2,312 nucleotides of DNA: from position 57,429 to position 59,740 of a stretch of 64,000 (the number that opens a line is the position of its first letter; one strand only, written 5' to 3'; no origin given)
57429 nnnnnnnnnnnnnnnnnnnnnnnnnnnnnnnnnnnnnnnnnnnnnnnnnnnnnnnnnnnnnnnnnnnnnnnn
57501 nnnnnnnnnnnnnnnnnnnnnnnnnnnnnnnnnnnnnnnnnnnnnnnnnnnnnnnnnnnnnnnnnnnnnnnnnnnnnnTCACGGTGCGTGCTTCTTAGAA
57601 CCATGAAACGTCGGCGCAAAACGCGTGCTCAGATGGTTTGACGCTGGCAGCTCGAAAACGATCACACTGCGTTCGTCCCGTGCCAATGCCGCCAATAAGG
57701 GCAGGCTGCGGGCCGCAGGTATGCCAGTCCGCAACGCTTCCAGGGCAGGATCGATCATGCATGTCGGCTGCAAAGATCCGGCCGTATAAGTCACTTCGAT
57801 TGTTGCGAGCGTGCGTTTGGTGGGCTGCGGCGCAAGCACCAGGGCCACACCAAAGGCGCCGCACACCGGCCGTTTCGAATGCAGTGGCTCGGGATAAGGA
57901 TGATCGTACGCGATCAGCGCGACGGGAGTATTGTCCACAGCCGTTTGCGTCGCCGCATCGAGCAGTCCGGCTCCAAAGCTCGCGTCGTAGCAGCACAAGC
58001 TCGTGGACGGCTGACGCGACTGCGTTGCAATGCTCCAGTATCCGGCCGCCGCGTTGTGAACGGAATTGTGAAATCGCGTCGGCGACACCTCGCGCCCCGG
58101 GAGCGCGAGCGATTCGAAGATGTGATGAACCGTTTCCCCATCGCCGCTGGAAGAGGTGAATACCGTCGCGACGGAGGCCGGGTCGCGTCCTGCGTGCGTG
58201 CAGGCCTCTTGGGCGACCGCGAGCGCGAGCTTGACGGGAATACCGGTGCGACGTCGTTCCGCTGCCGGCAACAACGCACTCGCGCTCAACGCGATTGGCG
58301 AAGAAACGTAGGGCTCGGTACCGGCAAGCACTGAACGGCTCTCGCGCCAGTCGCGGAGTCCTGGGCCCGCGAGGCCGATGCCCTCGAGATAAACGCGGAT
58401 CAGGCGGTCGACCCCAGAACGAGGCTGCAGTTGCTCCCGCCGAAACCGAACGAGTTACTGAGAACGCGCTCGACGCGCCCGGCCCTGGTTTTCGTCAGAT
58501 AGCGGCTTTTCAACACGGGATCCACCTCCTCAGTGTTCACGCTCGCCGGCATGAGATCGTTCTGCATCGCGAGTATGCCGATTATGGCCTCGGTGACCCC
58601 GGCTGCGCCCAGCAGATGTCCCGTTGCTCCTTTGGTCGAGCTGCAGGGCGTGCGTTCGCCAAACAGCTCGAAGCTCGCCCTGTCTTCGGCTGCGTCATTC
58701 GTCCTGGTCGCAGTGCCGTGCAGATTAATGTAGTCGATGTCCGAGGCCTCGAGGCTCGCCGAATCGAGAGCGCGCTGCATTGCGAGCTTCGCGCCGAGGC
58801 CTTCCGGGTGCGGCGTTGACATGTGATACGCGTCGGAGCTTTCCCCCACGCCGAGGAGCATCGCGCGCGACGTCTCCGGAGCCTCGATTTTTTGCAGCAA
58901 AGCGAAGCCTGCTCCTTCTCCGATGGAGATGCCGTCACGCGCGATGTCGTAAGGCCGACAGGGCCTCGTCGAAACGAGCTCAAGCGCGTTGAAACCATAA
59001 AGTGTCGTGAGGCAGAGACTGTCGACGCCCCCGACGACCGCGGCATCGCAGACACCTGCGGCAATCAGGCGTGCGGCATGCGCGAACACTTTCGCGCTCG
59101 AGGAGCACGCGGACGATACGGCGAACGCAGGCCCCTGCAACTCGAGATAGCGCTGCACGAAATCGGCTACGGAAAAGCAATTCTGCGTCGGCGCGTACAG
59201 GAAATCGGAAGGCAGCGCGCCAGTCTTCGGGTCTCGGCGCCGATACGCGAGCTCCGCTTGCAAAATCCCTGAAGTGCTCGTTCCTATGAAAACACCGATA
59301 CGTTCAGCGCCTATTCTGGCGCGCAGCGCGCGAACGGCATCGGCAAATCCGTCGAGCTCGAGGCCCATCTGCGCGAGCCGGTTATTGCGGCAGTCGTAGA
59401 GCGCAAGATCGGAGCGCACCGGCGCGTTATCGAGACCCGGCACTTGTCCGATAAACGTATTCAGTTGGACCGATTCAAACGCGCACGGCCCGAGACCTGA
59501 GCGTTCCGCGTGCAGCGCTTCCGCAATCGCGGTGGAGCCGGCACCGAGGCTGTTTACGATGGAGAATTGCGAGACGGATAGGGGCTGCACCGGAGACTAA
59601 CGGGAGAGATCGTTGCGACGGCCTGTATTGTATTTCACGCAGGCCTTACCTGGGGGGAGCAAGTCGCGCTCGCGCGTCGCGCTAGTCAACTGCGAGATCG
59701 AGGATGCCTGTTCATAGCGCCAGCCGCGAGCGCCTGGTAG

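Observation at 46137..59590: Aryl-polyene/xanthomonadin-like type II KS-ACP lipid cluster with export machinery and a halogenase, but no dehydratase, second ACP or aryl-starter enzyme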

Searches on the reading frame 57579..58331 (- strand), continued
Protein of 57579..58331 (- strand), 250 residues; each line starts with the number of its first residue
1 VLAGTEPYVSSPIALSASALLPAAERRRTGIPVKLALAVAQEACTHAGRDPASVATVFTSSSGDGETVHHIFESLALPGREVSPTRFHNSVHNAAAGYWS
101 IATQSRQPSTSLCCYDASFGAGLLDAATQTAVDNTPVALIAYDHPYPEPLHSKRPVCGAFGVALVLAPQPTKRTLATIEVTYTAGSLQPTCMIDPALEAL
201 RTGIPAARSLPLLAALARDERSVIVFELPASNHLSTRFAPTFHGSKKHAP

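Call 17: find_encoding_contigs(protein=P0003, flank=10000, max_places=2)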
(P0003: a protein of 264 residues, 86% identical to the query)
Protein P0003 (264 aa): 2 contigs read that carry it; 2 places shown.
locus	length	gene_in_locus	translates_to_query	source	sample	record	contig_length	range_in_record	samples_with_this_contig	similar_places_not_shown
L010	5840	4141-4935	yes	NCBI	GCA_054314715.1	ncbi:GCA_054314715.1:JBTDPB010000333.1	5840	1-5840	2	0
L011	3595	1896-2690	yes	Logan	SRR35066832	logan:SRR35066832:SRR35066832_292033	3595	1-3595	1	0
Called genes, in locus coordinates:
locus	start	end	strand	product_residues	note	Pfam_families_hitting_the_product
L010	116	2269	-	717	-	PF13380:CoA_binding_2, PF13607:Succ_CoA_lig, PF13549:ATP-grasp_5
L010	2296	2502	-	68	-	-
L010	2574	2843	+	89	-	PF13378:MR_MLE_C (weak)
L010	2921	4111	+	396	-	PF00109:ketoacyl-synt, PF00108:Thiolase_N (faint), PF02801:Ketoacyl-synt_C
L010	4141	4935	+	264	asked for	PF13723:Ketoacyl-synt_2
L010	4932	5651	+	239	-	PF00106:adh_short, PF01370:Epimerase (weak), PF08659:KR, PF13561:adh_short_C2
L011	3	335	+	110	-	?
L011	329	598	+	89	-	PF13378:MR_MLE_C (weak)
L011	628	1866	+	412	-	PF00109:ketoacyl-synt, PF00108:Thiolase_N (faint), PF02801:Ketoacyl-synt_C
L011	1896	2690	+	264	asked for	PF13723:Ketoacyl-synt_2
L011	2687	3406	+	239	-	PF00106:adh_short, PF01370:Epimerase (weak), PF08659:KR, PF13561:adh_short_C2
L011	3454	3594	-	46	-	?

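Call 20: find_related_loci(query=P0001, collection=genome_contigs, flank=10000)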
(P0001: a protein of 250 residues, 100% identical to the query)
Query P0001 (250 aa) in genome_contigs; peptide patterns used: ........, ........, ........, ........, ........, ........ (x = any residue, [..] = any of these).
600 stretches matched a pattern (row limit reached: there are more); 560 encode a relative of the query (tblastn E <= 1e-3); the best 80 are kept; 80 distinct loci.
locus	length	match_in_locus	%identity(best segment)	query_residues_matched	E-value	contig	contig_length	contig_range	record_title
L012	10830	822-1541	66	1-240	9e-98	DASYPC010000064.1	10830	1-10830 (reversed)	MAG TPA_asm: Burkholderiales bacterium isolate SMAG_U4446 k141_1464689, whole genome shotgun sequence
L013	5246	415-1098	65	1-228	1e-90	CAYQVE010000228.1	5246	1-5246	MAG TPA_asm: uncultured Enterobacteriaceae bacterium isolate binchicken_co185_11 genome assembly, contig: NODE_34229_len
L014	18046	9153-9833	63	1-227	7e-90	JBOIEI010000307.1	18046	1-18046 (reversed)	MAG: Burkholderiales bacterium isolate SC-S_metawrap_bin.91 k127_4867417, whole genome shotgun sequence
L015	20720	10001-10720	60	1-240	1e-89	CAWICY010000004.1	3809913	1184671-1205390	MAG: uncultured proteobacterium isolate MFD00822.bin.1.211 genome assembly, contig: contig_20852, whole genome shotgun s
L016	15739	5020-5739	59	1-240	9e-90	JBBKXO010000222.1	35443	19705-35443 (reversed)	MAG: Burkholderiales bacterium isolate metabat_bins.144 k119_403401, whole genome shotgun sequence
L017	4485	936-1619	63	1-228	1e-87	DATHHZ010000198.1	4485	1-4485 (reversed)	MAG TPA_asm: Burkholderiales bacterium isolate SMAG_U12513 k141_261827, whole genome shotgun sequence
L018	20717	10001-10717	60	2-240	2e-87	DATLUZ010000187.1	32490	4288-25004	MAG TPA_asm: Burkholderiales bacterium isolate SMAG_U13179 k141_99724, whole genome shotgun sequence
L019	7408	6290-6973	63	1-228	2e-87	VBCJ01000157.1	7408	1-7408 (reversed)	MAG: Betaproteobacteria bacterium isolate BP_14 14_0903_05_40cm_scaffold_20769, whole genome shotgun sequence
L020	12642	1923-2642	59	1-240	4e-87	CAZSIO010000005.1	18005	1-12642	MAG TPA_asm: uncultured Sideroxydans sp. isolate binchicken_co387_58 genome assembly, contig: NODE_3322_length_18005_cov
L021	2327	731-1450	60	1-240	5e-90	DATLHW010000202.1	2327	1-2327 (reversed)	MAG TPA_asm: Burkholderiales bacterium isolate SMAG_U13650 k141_307515, whole genome shotgun sequence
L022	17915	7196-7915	58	1-240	2e-86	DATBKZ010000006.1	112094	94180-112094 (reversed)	MAG TPA_asm: Burkholderiales bacterium isolate SMAG_U3959 k141_3156649, whole genome shotgun sequence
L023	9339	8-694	63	11-239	3e-86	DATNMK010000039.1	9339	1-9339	MAG TPA_asm: Burkholderiales bacterium isolate SMAG_U11477 k141_164598, whole genome shotgun sequence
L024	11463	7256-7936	62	1-227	3e-84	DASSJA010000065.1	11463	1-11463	MAG TPA_asm: Burkholderiales bacterium isolate SMAG_U1103 k141_6146, whole genome shotgun sequence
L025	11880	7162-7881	57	1-240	4e-84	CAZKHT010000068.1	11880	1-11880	MAG TPA_asm: uncultured Burkholderiales bacterium isolate binchicken_co185_133 genome assembly, contig: NODE_8641_length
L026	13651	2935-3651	63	1-240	7e-84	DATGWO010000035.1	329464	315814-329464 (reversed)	MAG TPA_asm: Sideroxyarcus sp. isolate SMAG_U10584 k141_98591, whole genome shotgun sequence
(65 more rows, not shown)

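Call 37: find_homologous_proteins(query=L009:5138-5569:+, max_evalue=1e-10)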
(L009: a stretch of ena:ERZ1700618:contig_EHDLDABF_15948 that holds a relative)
Query L009:5138-5569:+ (144 aa): 7918 proteins with E <= 1e-10 among 8000 candidates; the best 120 are listed.
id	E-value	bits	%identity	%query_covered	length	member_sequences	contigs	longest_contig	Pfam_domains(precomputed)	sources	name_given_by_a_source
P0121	6.1e-85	300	97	100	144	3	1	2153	PF22817.3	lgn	-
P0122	2.3e-81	288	92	100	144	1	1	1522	PF22817.3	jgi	jgi:predicted hotdog family 3-hydroxylacyl-ACP dehydratase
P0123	1.1e-76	273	89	99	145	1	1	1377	PF22817.3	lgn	-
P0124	1.6e-74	266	86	100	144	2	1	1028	PF22817.3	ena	-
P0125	5.4e-66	239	81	97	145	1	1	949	PF22817.3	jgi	-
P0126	3.1e-65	236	76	99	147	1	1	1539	PF22817.3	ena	-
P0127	3.4e-65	236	81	97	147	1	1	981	PF22817.3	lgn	-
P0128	1.7e-63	231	73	99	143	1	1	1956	PF22817.3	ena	-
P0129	3.8e-63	229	75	97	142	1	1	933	PF22817.3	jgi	-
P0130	1.0e-62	228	76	97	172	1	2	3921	PF22817.3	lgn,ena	-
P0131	1.9e-62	227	73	98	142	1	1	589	PF22817.3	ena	-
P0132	2.8e-62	227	74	97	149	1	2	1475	PF22817.3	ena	-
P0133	3.6e-62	226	71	97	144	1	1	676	PF22817.3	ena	-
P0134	4.0e-62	226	73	97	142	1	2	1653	PF22817.3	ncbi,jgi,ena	-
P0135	4.2e-62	226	74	97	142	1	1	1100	PF22817.3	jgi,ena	-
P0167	6.2e-60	219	72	98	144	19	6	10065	PF22817.3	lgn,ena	-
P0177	1.7e-59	218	73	95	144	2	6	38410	PF22817.3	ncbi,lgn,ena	-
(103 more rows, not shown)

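Call 38: find_encoding_contigs(protein=P0177, flank=6000, max_places=6)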
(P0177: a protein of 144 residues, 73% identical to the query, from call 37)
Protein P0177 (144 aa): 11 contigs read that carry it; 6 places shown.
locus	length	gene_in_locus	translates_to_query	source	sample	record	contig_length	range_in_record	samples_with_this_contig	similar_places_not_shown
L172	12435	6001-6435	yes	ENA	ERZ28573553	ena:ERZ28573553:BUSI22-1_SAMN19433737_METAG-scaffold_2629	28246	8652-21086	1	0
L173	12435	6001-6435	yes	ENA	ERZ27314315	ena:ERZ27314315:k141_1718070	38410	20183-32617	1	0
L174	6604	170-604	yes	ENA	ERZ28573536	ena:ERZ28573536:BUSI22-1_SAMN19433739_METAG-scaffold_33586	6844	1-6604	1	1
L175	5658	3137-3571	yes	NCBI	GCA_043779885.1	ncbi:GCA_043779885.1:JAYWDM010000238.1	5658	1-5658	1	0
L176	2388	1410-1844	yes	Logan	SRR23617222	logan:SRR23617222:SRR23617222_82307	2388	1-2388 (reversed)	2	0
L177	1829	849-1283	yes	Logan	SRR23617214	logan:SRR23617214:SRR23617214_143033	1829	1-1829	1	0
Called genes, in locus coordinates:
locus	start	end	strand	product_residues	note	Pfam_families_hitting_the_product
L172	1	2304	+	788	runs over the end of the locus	PF03176:MMPL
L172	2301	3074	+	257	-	PF00756:Esterase (weak), PF12146:Hydrolase_4 (weak)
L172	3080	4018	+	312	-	PF01522:Polysacc_deac_1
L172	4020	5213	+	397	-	PF00109:ketoacyl-synt, PF02801:Ketoacyl-synt_C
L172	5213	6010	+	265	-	PF13723:Ketoacyl-synt_2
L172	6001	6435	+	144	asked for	PF22817:ApeP-like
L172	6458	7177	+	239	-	PF00106:adh_short, PF01370:Epimerase (weak), PF08659:KR, PF13561:adh_short_C2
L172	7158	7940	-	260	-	PF00535:Glycos_transf_2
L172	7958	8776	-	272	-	PF01553:Acyltransferase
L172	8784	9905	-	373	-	PF21168:FkbO_Hyg5-like_N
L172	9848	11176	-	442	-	PF01494:FAD_binding_3, PF00890:FAD_binding_2 (faint), PF01266:DAO (weak), PF04820:Trp_halogenase, PF05834:Lycopene_cycl (weak), PF12831:FAD_oxidored (faint), PF13450:NAD_binding_8, PF04820:Trp_halogenase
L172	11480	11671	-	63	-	PF13396:PLDc_N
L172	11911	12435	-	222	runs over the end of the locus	PF04972:BON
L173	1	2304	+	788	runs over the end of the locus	PF03176:MMPL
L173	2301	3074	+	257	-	PF00756:Esterase (weak), PF12146:Hydrolase_4 (weak)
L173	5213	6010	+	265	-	PF13723:Ketoacyl-synt_2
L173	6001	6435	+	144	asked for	PF22817:ApeP-like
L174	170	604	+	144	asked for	PF22817:ApeP-like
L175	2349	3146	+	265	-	PF13723:Ketoacyl-synt_2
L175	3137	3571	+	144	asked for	PF22817:ApeP-like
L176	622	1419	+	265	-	PF13723:Ketoacyl-synt_2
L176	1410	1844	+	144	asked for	PF22817:ApeP-like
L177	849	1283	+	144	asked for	PF22817:ApeP-like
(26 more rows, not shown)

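Call 39: find_encoding_contigs(protein=P0167, flank=6000, max_places=6)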
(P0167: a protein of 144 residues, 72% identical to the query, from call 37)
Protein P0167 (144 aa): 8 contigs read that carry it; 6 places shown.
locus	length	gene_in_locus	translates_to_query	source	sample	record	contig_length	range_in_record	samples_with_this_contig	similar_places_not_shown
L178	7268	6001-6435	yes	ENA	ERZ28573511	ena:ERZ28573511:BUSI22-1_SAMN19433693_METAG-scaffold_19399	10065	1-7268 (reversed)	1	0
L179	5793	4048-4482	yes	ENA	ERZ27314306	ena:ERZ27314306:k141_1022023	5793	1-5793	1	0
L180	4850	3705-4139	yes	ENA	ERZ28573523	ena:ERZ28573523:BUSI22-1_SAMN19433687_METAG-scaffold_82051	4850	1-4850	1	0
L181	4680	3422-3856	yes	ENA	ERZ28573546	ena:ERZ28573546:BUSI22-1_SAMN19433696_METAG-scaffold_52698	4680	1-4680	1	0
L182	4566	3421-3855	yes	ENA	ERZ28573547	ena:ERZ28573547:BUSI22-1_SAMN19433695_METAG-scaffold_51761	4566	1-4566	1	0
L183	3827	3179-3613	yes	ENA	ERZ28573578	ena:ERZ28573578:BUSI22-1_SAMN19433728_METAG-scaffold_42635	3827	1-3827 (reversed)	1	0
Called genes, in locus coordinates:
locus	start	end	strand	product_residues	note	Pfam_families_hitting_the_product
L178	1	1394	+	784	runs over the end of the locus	PF03176:MMPL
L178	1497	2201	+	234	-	PF00756:Esterase (weak), PF12146:Hydrolase_4 (weak)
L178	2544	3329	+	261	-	PF01522:Polysacc_deac_1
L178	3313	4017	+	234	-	PF13489:Methyltransf_23 (weak), PF08242:Methyltransf_12 (weak), PF13649:Methyltransf_25 (weak)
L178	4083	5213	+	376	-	PF00109:ketoacyl-synt, PF02801:Ketoacyl-synt_C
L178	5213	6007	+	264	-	PF13723:Ketoacyl-synt_2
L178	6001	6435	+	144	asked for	PF22817:ApeP-like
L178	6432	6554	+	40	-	-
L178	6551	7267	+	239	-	?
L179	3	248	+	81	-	?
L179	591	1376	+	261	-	PF01522:Polysacc_deac_1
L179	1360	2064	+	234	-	PF13489:Methyltransf_23 (weak), PF08242:Methyltransf_12 (weak), PF13649:Methyltransf_25 (weak)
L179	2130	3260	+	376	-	PF00109:ketoacyl-synt, PF02801:Ketoacyl-synt_C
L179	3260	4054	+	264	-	PF13723:Ketoacyl-synt_2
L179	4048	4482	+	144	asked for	PF22817:ApeP-like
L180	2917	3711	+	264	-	PF13723:Ketoacyl-synt_2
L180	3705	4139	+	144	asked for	PF22817:ApeP-like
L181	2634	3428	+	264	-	PF13723:Ketoacyl-synt_2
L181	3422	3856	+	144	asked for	PF22817:ApeP-like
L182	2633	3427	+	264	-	PF13723:Ketoacyl-synt_2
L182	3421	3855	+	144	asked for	PF22817:ApeP-like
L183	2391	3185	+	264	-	PF13723:Ketoacyl-synt_2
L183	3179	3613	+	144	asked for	PF22817:ApeP-like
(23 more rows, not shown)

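Call 42: search_solved_structures(query=window:57579-58331:-, max_evalue=0.01)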
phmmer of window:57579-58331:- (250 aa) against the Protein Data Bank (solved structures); distinct sequences matched with E-value up to 0.01: 2.
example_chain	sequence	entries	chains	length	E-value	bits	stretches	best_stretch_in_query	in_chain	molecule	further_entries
7f28_A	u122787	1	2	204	1.5e-12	50.8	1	16-172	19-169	Ketoacyl_synth_N domain-containing protein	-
6qsp_B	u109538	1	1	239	1.4e-06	31.4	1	54-166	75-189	Uncharacterized protein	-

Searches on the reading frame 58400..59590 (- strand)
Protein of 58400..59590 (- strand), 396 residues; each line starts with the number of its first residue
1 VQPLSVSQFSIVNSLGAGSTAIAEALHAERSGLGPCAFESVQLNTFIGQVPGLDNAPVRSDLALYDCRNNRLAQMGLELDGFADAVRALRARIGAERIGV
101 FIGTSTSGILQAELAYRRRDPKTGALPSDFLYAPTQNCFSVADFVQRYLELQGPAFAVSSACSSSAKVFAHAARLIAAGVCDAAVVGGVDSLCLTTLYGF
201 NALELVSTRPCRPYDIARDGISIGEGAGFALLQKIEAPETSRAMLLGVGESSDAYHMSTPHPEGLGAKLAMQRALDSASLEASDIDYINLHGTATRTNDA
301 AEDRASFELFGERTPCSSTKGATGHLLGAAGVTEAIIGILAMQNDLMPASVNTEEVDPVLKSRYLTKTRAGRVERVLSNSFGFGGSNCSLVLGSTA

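Call 5: search_protein_families(library=pfam, proteins=[window:58400-59590:-], max_evalue=0.01)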
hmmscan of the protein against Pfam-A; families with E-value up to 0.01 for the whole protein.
window:58400-59590:- (396 aa): 3 families
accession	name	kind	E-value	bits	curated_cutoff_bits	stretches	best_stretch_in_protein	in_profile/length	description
PF02801.28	Ketoacyl-synt_C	-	1.2e-28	100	20.8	1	243-353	2-118/119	Beta-ketoacyl synthase, C-terminal domain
PF00109.32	ketoacyl-synt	-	3.5e-24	86.2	20.8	1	93-234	111-248/252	Beta-ketoacyl synthase, N-terminal domain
PF00108.29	Thiolase_N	-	9.6e-06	25.6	26.4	1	152-193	75-116/260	Thiolase, N-terminal domain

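Call 7: search_protein_families(library=ncbifam, proteins=[window:58400-59590:-], max_evalue=0.01)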
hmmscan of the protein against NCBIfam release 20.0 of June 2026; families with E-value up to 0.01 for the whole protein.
window:58400-59590:- (396 aa): 36 families (the best 25 are shown)
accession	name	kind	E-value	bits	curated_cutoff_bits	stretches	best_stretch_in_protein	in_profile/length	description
NF006618.0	PRK09185.1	subfamily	1.5e-161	537.8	407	1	1-394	2-392/394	beta-ketoacyl-ACP synthase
TIGR03150.1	fabF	equivalog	1.7e-70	237.8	493.75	1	8-392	7-406/407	beta-ketoacyl-ACP synthase II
NF005589.0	PRK07314.1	subfamily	2e-70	237.7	387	1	9-394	11-411/413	beta-ketoacyl-ACP synthase II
NF004970.0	PRK06333.1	subfamily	4.7e-60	203.6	525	1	94-392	106-419/424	beta-ketoacyl-ACP synthase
NF004618.0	PRK05952.1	equivalog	6.1e-54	183.4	455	1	96-394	79-382/384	beta-ketoacyl-ACP synthase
NF006274.0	PRK08439.1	equivalog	7.3e-54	183.1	621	1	5-392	5-403/406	beta-ketoacyl-ACP synthase II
NF006587.0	PRK09116.1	equivalog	1.4e-52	178.9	470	1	145-393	147-405/408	beta-ketoacyl-ACP synthase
NF005935.0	PRK07967.1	equivalog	1.6e-52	178.7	630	1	4-392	4-401/406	beta-ketoacyl-ACP synthase I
NF058662.1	cispenta_AmcF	equivalog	2.8e-52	177.9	325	1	142-392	109-367/369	cispentacin biosynthesis acyltransferase subunit AmcF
NF006434.0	PRK08722.1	equivalog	1.2e-50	172.5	759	1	94-392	97-411/414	beta-ketoacyl-ACP synthase II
NF005916.1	PRK07910.1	equivalog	1.2e-47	162.8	560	1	156-394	165-417/418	KasA/KasB family beta-ketoacyl-ACP synthase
NF005076.0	PRK06501.1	equivalog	4.7e-47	160.8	629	1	6-394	15-422/425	beta-ketoacyl-ACP synthase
NF005490.0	PRK07103.1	equivalog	2.6e-39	135.5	445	1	5-393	7-411/414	polyketide beta-ketoacyl:acyl carrier protein synthase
NF045894.1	PKS_plus_SDR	equivalog_domain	1.5e-27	95.7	1740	1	95-392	114-424/1515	type I polyketide synthase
NF040607.1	mycolic_Pks13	equivalog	1.3e-22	79.2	2100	1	95-360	212-482/1680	polyketide synthase Pks13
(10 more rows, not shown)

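Call 43: search_solved_structures(query=window:58400-59590:-, max_evalue=1e-40)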
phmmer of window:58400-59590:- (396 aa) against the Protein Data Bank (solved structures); distinct sequences matched with E-value up to 1e-40: 40.
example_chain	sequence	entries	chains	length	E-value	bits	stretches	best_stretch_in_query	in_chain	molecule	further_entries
7f28_B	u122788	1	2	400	4.4e-76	259.7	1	8-393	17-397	Putative 3-oxoacyl-[ACP] synthase FabV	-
6qsp_A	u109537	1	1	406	5e-69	236.5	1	56-393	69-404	Beta-ketoacyl synthase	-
1j3n_A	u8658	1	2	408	9.2e-51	176.4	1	8-390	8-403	3-oxoacyl-(acyl-carrier protein) synthase II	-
8qm1_A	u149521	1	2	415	1.8e-50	175.4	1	10-392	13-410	3-oxoacyl-[acyl-carrier-protein] synthase 2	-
4b7v_A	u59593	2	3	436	2.1e-50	175.2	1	10-392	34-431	3-OXOACYL-[ACYL-CARRIER-PROTEIN] SYNTHASE 2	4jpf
1b3n_A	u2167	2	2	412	2.8e-50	174.8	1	94-392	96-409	PROTEIN (KETOACYL ACYL CARRIER PROTEIN SYNTHASE 2) | BETA-KETOACYL ACP SYNTHASE II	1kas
6okg_A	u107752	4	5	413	2.8e-50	174.8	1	94-392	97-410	3-oxoacyl-[acyl-carrier-protein] synthase 2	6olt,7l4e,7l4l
2gfw_A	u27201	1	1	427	3.3e-50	174.6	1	94-392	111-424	3-oxoacyl-[acyl-carrier-protein] synthase 2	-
4qav_A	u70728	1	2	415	9e-50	173.1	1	22-392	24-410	3-oxoacyl-[acyl-carrier-protein] synthase 2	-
3e60_A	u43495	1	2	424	1.4e-49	172.5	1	98-392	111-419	3-oxoacyl-[acyl-carrier-protein ] synthase II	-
2gfy_A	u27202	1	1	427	2.9e-49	171.5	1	94-392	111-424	3-oxoacyl-[acyl-carrier-protein] synthase 2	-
8cn8_A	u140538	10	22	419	3.5e-49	171.2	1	10-392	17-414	3-oxoacyl-[acyl-carrier-protein] synthase 2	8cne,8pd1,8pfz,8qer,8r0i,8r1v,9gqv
8pj0_A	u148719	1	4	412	3.6e-49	171.2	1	10-392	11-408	3-oxoacyl-[acyl-carrier-protein] synthase 2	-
4r8e_A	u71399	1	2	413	4.3e-49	170.9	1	93-392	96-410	3-oxoacyl-[acyl-carrier-protein] synthase 2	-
3hnz_A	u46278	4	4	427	6.3e-49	170.4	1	94-392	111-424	3-oxoacyl-[acyl-carrier-protein] synthase 2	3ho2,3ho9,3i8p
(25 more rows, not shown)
